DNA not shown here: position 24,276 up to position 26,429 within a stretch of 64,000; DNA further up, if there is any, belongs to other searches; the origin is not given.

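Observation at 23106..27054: ORF-containing group II intron inserted exactly inside the HExxHxxxH zinc-binding motif of an ArdC-like gene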

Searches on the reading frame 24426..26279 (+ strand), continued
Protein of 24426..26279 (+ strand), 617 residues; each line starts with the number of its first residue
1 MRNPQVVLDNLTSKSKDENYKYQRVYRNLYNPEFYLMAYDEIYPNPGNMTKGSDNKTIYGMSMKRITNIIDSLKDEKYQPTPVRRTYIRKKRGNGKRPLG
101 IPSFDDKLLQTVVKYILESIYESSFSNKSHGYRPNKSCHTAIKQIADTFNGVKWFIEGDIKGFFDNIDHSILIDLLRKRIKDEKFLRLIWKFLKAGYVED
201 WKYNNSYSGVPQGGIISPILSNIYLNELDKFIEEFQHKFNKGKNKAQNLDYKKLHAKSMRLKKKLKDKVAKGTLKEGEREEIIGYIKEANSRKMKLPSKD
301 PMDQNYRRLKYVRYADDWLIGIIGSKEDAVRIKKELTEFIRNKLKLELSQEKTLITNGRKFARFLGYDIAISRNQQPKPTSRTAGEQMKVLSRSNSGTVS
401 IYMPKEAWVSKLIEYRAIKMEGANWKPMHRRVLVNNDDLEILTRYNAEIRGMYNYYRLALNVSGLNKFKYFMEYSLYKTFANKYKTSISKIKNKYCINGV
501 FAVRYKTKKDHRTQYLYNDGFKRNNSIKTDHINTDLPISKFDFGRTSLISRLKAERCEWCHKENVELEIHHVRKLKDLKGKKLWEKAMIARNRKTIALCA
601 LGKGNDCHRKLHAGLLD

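Call 67: find_encoding_contigs(protein=P0132, flank=2500, max_places=2)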
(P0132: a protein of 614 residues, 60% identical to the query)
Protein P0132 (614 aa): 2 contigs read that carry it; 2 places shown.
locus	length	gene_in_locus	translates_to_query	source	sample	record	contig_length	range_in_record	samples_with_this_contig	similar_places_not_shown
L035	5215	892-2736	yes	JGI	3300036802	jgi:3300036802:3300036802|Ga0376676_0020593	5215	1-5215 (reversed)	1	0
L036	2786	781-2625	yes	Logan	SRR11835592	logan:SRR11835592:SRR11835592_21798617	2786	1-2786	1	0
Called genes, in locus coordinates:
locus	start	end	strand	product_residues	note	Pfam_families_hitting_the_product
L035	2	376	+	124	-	?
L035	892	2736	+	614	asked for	PF00078:RVT_1, PF01348:Intron_maturas2, PF21368:AI2M-like_HNH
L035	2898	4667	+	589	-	PF18840:LPD25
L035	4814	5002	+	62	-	-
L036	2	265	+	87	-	?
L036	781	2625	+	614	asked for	PF00078:RVT_1, PF01348:Intron_maturas2, PF21368:AI2M-like_HNH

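Call 68: find_encoding_contigs(protein=P0133, flank=2500, max_places=2)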
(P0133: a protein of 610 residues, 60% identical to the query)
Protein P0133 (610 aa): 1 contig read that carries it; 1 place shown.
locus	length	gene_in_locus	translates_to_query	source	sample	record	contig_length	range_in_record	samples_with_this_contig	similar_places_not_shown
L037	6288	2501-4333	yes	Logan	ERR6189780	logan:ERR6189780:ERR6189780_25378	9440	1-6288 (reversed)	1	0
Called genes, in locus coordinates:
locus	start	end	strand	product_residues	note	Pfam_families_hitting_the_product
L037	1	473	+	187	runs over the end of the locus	-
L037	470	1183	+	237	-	PF14460:Prok-E2_D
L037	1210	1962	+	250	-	-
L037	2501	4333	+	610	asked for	PF00078:RVT_1, PF01348:Intron_maturas2, PF21368:AI2M-like_HNH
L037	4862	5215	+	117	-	-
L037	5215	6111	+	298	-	PF00899:ThiF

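Call 75: search_solved_structures(query=window:24426-26279:+, max_evalue=1e-100, show_alignments=1)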
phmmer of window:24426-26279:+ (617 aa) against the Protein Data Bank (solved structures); distinct sequences matched with E-value up to 1e-100: 1.
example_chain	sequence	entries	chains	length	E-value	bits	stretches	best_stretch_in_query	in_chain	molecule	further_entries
5g2x_C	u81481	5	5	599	2.1e-154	518.5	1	5-600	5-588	GROUP II INTRON-ENCODED PROTEIN LTRA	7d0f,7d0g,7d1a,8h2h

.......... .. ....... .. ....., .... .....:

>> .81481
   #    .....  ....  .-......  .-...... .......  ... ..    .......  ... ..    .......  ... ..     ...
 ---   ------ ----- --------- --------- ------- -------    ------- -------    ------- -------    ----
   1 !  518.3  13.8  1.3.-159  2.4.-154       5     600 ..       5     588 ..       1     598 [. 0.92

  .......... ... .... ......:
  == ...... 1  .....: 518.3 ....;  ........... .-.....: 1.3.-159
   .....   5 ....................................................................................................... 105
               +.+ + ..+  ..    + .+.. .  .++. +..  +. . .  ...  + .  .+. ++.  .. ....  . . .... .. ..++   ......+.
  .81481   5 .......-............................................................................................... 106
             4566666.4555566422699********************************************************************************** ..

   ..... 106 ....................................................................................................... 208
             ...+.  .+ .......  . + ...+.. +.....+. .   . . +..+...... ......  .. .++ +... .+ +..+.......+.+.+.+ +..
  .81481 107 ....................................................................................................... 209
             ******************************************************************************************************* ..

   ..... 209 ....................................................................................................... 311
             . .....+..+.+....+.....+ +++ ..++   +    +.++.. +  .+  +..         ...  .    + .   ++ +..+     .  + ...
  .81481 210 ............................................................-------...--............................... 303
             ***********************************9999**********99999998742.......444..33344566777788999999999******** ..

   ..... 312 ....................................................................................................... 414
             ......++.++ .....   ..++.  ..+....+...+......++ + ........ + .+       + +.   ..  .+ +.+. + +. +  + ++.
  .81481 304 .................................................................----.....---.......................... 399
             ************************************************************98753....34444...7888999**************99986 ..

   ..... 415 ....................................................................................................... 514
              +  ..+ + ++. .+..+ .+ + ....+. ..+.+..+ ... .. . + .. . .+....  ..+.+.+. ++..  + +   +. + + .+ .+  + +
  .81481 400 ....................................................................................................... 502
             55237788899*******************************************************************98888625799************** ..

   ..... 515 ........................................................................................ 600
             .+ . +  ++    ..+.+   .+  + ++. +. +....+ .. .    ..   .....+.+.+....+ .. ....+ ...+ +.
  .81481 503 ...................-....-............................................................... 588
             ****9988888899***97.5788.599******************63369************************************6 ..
